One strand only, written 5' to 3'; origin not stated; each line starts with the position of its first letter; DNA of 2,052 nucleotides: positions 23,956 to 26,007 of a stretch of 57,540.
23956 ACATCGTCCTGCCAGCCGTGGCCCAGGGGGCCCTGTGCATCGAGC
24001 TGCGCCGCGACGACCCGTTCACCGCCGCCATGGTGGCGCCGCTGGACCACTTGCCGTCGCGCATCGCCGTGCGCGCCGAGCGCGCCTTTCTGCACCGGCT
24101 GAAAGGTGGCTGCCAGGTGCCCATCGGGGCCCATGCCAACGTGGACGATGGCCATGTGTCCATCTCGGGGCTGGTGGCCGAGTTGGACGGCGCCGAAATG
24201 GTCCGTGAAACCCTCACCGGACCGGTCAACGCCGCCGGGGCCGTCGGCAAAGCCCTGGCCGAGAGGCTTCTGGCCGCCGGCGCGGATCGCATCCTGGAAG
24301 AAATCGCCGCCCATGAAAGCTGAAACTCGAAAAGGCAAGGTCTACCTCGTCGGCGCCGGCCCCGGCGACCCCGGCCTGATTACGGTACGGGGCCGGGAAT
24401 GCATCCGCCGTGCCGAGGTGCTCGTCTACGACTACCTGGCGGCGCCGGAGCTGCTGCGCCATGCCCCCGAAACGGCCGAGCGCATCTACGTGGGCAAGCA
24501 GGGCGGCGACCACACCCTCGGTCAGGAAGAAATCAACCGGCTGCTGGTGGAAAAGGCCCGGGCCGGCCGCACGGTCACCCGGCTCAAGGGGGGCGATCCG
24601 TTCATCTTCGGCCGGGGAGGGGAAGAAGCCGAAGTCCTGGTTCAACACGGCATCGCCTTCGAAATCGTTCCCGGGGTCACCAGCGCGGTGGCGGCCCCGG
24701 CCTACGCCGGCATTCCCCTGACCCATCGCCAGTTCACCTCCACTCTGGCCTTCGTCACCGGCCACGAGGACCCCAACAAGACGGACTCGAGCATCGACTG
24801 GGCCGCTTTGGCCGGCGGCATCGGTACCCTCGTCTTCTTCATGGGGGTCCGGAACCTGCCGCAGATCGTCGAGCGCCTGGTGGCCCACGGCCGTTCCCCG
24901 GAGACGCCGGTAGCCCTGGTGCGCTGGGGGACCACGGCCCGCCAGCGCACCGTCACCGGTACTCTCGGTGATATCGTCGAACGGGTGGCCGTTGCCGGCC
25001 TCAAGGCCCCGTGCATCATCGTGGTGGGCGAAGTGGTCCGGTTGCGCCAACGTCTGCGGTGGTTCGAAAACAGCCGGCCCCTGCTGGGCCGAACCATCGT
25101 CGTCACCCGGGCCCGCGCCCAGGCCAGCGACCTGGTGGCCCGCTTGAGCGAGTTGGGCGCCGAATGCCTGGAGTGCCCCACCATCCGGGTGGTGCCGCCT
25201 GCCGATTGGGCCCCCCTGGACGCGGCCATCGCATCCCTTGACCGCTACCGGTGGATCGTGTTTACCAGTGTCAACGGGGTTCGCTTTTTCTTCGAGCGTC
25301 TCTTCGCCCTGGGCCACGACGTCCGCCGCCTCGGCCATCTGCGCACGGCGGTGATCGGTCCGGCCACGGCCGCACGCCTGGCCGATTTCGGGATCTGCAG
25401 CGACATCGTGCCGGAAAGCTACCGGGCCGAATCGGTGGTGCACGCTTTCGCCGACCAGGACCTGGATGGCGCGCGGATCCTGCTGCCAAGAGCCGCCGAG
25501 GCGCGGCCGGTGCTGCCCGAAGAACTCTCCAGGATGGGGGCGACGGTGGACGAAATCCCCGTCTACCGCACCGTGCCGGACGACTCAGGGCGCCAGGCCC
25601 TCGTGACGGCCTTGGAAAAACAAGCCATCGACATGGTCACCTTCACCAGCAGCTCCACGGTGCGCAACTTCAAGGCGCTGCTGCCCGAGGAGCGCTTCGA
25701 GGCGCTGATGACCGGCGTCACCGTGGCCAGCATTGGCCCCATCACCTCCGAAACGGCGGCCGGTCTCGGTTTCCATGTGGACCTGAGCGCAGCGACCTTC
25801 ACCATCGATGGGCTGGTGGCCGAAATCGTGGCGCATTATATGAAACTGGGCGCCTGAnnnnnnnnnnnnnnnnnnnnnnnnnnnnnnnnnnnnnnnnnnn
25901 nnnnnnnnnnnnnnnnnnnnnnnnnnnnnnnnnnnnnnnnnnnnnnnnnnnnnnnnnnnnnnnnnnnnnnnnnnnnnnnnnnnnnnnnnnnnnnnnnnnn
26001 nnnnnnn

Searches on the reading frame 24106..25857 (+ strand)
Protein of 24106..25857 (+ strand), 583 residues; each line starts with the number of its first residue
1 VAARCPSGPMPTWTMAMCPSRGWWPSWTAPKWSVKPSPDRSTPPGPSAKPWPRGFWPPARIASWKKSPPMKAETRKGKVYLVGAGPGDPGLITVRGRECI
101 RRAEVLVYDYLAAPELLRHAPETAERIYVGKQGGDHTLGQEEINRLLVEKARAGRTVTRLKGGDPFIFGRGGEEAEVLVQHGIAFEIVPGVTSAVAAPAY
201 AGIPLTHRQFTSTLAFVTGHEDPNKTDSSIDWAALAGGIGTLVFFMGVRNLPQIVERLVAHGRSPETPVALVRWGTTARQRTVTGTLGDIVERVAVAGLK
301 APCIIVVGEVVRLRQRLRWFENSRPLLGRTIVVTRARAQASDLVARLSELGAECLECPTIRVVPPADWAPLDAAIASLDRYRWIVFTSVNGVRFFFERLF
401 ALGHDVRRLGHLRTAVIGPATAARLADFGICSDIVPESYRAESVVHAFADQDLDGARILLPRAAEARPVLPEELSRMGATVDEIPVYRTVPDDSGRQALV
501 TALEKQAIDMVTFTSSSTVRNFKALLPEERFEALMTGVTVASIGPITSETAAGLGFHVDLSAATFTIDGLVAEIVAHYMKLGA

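Call 22: search_protein_families(library=ncbifam, proteins=[window:24106-25857:+], max_evalue=1e-10)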
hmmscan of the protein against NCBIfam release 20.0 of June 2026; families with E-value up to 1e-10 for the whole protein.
window:24106-25857:+ (583 aa): 21 families
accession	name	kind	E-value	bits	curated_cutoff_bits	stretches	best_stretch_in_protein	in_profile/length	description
NF004790.0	PRK06136.1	subfamily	6.4e-101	337.1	198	1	76-322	3-248/250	uroporphyrinogen-III C-methyltransferase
TIGR01469.1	cobA_cysG_Cterm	equivalog_domain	6.2e-99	330.6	185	1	77-314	1-237/238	uroporphyrinogen-III C-methyltransferase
NF007922.1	PRK10637.1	equivalog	4e-94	316.1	400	1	71-312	211-450/450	siroheme synthase CysG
NF005524.0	PRK07168.1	equivalog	4.9e-85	285.9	603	1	76-432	2-351/474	uroporphyrin-III C-methyltransferase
NF004593.0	PRK05928.4-2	equivalog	8e-45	153.2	275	1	328-577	2-242/247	uroporphyrinogen-III synthase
TIGR01465.1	cobM_cbiF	equivalog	1.4e-42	145.7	259.65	1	79-314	1-230/247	precorrin-4 C(11)-methyltransferase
NF004583.0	PRK05928.1-5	equivalog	9.6e-36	123.5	432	1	326-575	4-246/250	uroporphyrinogen-III synthase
NF012017.0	PRK15473.1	equivalog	4.2e-34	118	408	1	77-310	8-235/257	cobalt-precorrin-4 methyltransferase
NF004587.0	PRK05928.2-5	equivalog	7.8e-34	117.3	246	1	330-578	7-241/245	uroporphyrinogen-III synthase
NF005411.0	PRK06975.1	equivalog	5.7e-31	107.5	414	1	330-563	8-256/660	fused uroporphyrinogen-III synthase HemD/membrane protein HemX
NF004586.0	PRK05928.2-4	equivalog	5.8e-25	88.1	401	1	330-576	4-236/240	uroporphyrinogen-III synthase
NF004592.0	PRK05928.4-1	equivalog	3.6e-22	79.1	332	1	330-575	3-233/237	uroporphyrinogen-III synthase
NF005568.0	PRK07239.1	equivalog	9.3e-21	74.2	273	1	322-555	6-253/381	uroporphyrinogen-III synthase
NF004423.0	PRK05765.1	equivalog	1.5e-16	60.6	332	1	76-308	2-224/247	precorrin-3B C(17)-methyltransferase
NF004585.0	PRK05928.2-2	equivalog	1.2e-14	54.3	241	1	330-538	4-207/255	uroporphyrinogen-III synthase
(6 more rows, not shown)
